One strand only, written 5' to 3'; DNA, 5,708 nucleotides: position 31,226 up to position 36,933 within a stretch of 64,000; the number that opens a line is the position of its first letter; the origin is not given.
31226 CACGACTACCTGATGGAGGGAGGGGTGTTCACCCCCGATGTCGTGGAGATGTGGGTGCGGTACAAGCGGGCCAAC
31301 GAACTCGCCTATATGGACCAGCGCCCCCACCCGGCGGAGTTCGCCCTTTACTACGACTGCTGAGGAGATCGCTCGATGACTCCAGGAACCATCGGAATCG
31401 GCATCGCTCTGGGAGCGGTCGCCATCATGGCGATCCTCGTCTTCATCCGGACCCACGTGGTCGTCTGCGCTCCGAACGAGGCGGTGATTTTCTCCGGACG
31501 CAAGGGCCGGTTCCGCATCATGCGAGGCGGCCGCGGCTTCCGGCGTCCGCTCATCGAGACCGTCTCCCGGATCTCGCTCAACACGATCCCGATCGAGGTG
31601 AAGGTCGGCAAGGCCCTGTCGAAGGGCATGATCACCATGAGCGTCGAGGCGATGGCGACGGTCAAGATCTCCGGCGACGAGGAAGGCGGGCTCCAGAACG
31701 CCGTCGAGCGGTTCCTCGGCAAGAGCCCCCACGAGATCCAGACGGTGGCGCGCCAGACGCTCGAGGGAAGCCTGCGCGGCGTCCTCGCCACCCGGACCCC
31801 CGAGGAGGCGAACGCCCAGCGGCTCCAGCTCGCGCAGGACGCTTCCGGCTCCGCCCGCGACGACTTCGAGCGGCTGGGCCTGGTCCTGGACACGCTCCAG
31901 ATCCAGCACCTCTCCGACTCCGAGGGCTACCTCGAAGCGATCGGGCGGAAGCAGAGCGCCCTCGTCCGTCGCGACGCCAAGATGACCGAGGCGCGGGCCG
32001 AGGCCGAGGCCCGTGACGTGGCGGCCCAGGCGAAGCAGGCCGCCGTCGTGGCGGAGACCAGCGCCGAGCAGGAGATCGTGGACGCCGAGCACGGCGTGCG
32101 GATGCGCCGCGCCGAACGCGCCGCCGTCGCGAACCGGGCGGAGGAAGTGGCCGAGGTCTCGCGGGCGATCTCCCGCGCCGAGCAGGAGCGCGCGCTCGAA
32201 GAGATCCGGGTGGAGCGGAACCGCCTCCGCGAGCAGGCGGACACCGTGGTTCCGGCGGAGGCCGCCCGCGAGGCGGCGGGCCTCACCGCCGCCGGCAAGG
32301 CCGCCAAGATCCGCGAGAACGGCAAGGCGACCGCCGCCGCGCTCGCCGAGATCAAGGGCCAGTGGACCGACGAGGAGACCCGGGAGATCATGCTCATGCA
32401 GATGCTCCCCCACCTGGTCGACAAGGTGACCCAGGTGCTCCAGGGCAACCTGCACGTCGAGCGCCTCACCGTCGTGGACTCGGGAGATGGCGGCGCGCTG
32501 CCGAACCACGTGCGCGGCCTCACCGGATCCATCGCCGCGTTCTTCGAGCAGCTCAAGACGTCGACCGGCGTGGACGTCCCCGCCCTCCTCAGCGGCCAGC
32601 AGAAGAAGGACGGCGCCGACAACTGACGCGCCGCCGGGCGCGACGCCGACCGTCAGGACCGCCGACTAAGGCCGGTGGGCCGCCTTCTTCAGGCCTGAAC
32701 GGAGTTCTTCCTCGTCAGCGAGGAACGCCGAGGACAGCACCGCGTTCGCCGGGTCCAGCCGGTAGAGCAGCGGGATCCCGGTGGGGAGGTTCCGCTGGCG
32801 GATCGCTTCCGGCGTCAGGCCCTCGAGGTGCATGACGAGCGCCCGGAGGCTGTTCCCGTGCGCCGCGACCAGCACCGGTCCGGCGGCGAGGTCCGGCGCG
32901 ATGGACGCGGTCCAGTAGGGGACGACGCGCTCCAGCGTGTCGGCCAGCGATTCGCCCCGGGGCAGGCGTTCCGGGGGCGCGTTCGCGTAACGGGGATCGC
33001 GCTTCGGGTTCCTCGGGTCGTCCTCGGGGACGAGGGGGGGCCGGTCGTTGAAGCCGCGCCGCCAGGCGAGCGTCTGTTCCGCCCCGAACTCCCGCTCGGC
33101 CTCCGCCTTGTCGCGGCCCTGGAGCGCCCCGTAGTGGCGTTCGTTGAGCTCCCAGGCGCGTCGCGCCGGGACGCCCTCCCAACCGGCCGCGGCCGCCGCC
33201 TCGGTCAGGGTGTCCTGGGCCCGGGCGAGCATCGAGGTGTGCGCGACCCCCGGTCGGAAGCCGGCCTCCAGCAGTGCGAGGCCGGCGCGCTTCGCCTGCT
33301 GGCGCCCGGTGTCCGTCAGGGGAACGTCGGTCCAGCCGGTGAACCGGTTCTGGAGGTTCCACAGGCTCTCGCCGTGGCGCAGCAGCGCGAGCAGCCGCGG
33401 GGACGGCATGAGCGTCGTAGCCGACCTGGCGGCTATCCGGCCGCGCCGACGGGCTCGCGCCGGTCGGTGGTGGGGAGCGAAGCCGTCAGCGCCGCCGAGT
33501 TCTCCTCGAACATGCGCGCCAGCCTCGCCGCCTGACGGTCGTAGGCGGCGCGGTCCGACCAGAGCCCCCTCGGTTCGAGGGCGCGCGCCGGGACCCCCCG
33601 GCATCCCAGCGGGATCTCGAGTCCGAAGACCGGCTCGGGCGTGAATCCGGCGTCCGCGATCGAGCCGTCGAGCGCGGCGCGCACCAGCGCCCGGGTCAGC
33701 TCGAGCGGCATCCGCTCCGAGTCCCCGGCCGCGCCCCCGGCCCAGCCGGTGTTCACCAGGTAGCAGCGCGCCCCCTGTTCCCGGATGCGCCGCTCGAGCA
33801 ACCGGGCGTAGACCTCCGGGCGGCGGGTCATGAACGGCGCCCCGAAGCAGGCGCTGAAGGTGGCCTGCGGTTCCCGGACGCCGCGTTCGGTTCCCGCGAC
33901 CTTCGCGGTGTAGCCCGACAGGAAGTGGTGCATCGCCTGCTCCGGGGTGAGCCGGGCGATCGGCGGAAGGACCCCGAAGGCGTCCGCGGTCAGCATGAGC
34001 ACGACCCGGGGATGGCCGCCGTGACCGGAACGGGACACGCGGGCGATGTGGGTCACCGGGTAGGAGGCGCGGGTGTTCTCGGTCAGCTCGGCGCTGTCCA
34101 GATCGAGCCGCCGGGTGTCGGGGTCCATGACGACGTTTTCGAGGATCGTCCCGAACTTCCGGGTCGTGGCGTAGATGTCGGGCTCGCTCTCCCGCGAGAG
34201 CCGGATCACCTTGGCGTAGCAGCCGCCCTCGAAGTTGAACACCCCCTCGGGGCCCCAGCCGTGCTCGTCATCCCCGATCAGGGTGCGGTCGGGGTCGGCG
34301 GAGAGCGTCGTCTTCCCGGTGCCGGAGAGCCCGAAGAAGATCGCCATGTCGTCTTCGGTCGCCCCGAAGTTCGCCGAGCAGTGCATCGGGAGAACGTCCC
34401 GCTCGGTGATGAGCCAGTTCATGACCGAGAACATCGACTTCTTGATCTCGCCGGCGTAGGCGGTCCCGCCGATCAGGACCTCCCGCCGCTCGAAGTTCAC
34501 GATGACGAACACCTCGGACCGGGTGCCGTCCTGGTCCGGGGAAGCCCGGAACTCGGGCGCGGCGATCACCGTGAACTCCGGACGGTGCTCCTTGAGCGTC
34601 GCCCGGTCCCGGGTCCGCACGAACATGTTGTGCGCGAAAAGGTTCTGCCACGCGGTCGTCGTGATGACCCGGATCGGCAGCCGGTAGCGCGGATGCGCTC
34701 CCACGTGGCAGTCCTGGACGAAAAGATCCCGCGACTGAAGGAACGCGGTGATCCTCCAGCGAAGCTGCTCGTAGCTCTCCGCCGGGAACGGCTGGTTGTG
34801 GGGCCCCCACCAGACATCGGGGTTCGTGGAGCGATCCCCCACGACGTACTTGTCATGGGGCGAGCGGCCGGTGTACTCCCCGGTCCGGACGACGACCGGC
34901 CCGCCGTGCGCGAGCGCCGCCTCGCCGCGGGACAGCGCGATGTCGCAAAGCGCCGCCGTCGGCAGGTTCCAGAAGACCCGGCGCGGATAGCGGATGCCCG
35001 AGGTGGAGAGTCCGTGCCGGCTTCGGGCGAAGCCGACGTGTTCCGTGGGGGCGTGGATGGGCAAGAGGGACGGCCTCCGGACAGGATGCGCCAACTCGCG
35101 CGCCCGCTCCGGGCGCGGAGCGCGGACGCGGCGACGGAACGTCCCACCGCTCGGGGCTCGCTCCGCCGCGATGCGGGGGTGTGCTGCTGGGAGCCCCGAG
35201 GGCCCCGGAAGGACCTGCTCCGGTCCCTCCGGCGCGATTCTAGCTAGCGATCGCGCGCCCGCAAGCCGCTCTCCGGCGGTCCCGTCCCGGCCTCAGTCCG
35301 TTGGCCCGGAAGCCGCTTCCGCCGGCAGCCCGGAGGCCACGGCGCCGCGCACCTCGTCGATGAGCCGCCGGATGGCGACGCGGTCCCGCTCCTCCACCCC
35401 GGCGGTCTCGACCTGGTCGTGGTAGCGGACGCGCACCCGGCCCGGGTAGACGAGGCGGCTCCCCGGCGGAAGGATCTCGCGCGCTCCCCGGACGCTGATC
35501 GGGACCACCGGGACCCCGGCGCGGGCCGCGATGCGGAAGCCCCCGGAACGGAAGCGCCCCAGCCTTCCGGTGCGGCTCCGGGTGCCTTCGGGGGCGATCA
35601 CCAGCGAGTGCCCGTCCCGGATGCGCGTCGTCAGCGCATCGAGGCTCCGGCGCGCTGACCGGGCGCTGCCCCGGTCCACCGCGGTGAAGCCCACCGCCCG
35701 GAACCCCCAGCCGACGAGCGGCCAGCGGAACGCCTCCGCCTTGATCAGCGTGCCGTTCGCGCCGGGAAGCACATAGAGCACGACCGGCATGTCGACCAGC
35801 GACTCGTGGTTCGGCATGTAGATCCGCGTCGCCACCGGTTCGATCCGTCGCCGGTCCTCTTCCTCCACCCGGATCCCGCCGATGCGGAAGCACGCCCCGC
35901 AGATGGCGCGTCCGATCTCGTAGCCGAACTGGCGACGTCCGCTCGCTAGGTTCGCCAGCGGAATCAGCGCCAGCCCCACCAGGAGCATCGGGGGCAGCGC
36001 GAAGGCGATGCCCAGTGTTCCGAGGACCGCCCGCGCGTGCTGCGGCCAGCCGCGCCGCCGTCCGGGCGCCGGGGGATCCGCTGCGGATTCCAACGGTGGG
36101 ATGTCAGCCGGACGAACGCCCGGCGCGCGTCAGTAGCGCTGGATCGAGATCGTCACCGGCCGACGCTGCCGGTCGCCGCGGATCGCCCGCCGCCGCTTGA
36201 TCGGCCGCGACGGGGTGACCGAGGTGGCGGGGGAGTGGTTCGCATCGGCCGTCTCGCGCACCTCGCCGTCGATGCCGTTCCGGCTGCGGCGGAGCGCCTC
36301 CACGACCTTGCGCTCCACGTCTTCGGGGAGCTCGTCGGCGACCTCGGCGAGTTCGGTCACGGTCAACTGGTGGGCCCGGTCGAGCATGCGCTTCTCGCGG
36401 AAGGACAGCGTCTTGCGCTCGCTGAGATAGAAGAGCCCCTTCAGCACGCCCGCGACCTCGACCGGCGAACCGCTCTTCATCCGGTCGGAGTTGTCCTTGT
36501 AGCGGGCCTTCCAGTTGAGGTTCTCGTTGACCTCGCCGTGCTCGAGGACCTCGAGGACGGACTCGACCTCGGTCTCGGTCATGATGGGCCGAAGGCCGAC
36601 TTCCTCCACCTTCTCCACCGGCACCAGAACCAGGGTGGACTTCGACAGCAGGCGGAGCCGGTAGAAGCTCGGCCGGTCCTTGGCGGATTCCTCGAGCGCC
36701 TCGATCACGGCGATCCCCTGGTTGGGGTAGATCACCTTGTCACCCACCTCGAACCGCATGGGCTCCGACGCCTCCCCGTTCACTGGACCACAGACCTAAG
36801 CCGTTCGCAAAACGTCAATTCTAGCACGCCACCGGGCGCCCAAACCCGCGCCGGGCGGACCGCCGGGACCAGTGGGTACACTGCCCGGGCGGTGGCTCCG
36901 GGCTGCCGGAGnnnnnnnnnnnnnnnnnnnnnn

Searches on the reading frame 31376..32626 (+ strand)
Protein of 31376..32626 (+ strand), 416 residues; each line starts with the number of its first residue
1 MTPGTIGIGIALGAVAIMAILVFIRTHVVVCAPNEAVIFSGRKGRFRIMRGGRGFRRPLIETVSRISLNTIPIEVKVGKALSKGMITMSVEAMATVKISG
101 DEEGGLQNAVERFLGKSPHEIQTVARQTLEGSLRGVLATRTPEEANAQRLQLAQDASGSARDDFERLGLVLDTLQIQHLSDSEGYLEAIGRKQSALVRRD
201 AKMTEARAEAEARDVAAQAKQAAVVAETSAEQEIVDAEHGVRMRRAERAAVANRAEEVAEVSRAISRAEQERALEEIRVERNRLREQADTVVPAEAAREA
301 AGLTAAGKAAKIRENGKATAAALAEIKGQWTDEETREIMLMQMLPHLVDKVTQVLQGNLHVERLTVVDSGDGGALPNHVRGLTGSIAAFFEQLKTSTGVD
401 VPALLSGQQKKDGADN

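Call 78: search_protein_families(library=pfam, proteins=[window:31376-32626:+], max_evalue=0.00001)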
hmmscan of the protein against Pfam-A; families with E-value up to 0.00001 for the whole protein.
window:31376-32626:+ (416 aa): 1 family
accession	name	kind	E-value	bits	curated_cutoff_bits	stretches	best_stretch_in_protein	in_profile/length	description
PF01145.31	Band_7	-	1.3e-22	81.1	23.6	1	33-210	5-176/176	SPFH domain / Band 7 family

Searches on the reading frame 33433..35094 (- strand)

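Call 78: search_protein_families(library=pfam, proteins=[window:33433-35094:-], max_evalue=0.00001)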
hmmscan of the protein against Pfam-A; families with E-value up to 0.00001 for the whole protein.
window:33433-35094:- (553 aa): 1 family
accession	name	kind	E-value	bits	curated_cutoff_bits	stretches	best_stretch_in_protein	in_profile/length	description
PF01293.25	PEPCK_ATP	-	3.6e-210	699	26.5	1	39-503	2-464/465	Phosphoenolpyruvate carboxykinase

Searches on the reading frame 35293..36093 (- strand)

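Call 78: search_protein_families(library=pfam, proteins=[window:35293-36093:-], max_evalue=0.00001)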
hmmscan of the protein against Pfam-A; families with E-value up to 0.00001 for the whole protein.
window:35293-36093:- (266 aa): 1 family
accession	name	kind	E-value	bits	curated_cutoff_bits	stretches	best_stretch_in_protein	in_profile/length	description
PF01553.26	Acyltransferase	-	5.6e-27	94.6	23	1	80-201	6-131/132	Acyltransferase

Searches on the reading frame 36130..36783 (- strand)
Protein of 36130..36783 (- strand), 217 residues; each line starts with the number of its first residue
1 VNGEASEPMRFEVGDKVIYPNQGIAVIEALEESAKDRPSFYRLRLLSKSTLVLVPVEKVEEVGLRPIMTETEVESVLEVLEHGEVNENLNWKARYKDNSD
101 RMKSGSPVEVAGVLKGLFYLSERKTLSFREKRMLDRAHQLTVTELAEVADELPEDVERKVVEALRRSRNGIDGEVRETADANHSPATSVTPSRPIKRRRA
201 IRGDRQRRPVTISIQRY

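Call 79: search_protein_families(library=pfam, proteins=[window:36130-36783:-], max_evalue=0.00001)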
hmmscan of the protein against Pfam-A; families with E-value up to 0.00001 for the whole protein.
window:36130-36783:- (217 aa): 2 families
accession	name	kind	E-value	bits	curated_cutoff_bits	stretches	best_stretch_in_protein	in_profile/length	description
PF21095.3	CarD_C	-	1.6e-23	82.9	23.1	1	76-158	2-84/87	CarD, C-terminal domain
PF02559.22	CarD_TRCF_RID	-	1.3e-09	38.4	23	1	11-67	1-56/57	CarD-like/TRCF RID domain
